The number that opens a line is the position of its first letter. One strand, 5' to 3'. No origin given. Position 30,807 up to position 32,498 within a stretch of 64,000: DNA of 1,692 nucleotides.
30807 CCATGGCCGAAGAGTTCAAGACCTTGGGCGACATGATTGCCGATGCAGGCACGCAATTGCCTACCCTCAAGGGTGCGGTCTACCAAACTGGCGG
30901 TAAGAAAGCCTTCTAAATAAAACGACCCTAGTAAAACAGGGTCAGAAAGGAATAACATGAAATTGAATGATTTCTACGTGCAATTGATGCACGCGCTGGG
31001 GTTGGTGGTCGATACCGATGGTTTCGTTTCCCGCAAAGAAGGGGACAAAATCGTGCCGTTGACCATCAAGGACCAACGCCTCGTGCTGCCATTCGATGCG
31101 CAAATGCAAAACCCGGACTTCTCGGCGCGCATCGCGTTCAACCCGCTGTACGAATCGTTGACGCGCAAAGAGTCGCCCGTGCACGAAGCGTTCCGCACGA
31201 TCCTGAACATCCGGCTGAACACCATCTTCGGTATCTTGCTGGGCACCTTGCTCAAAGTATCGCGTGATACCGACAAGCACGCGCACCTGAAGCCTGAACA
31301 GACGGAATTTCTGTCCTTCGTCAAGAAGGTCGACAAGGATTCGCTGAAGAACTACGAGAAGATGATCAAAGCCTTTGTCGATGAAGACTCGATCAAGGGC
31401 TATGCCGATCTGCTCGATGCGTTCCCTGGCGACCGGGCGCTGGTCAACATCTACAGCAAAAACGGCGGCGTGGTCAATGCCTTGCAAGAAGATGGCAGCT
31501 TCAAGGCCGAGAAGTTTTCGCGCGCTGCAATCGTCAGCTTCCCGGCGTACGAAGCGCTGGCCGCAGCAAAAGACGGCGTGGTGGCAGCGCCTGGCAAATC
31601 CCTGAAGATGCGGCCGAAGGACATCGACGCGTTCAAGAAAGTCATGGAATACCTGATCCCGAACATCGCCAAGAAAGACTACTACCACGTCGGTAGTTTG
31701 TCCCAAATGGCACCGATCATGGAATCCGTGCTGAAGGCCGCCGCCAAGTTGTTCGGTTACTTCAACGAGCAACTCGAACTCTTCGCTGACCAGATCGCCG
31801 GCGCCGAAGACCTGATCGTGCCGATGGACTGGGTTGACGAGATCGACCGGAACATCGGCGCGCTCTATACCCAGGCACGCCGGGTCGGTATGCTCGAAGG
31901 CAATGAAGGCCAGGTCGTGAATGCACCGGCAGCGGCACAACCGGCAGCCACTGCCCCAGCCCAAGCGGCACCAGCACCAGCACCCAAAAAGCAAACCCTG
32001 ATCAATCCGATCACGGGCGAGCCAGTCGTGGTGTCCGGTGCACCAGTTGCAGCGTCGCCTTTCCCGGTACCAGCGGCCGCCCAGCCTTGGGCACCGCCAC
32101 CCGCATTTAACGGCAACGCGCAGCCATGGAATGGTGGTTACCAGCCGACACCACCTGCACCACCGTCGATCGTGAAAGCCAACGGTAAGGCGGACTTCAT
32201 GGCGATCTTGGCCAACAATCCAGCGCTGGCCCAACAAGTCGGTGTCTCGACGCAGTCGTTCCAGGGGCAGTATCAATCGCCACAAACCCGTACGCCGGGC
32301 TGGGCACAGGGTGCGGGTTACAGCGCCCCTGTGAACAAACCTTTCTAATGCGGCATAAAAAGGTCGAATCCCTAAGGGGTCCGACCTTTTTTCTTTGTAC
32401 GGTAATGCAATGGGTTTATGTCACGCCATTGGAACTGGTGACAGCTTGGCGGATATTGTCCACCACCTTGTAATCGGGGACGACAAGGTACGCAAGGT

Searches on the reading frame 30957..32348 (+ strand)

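Call 8: search_protein_families(library=pfam, proteins=[window:30957-32348:+], max_evalue=0.1)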
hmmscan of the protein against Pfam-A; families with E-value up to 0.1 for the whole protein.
window:30957-32348:+ (463 aa): 0 families

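Call 9: search_protein_families(library=phrogs, proteins=[window:30957-32348:+], max_evalue=0.001)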
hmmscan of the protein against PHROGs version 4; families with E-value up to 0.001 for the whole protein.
window:30957-32348:+ (463 aa): 3 families
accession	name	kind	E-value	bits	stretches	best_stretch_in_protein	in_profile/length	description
phrog_3520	-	unknown function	1.4e-48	167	1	1-392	2-322/439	-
phrog_29213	-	unknown function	8.6e-34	117.8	1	3-335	4-311/580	-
phrog_29928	-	unknown function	5.3e-31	108.8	1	2-291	4-268/548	-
